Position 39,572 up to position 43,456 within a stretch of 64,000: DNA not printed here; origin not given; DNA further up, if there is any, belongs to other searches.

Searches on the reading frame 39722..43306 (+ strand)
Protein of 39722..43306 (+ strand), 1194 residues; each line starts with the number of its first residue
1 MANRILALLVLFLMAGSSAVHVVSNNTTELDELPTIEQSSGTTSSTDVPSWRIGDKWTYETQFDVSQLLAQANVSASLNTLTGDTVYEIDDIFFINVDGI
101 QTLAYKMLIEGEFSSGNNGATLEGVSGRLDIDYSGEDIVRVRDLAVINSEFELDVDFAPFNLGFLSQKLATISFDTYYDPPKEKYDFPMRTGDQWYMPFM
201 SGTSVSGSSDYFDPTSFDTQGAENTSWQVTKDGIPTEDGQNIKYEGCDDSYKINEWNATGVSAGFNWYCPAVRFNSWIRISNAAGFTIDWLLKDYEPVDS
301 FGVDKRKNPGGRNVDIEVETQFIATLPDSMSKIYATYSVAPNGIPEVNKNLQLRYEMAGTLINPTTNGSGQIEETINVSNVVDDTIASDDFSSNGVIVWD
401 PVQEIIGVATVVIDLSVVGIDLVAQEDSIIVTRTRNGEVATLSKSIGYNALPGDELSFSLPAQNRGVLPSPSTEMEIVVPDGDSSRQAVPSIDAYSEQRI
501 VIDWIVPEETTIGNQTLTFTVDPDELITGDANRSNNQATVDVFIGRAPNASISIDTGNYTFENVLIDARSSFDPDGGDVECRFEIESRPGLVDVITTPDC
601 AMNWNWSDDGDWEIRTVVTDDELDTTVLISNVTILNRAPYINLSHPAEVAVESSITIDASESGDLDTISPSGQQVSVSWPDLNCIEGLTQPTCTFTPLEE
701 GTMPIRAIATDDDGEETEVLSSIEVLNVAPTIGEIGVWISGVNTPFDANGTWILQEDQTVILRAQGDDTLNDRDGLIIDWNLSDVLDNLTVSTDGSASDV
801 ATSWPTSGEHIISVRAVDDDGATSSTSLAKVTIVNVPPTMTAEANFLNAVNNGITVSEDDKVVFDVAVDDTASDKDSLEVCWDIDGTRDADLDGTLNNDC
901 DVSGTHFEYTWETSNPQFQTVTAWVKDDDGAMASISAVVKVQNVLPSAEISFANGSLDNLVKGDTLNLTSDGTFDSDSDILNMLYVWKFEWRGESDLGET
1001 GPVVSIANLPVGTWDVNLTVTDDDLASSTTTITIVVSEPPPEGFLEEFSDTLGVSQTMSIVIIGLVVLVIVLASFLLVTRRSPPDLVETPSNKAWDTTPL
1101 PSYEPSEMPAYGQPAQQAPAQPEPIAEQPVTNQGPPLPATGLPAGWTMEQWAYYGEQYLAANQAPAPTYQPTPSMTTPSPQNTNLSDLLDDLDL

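Call 17: search_protein_families(library=pfam, proteins=[window:39722-43306:+], max_evalue=0.00001)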
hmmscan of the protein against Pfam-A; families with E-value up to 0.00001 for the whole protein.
window:39722-43306:+ (1194 aa): 3 families
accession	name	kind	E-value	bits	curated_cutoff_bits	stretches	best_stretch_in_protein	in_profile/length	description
PF00801.26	PKD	-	8.3e-08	32.6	23.5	0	960-1035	11-79/80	PKD domain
PF07705.17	CARDB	-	1.3e-06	29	22.7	1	448-539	13-100/101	CARDB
PF18911.6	PKD_4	-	8.3e-06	26.2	27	0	962-1036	16-85/85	PKD domain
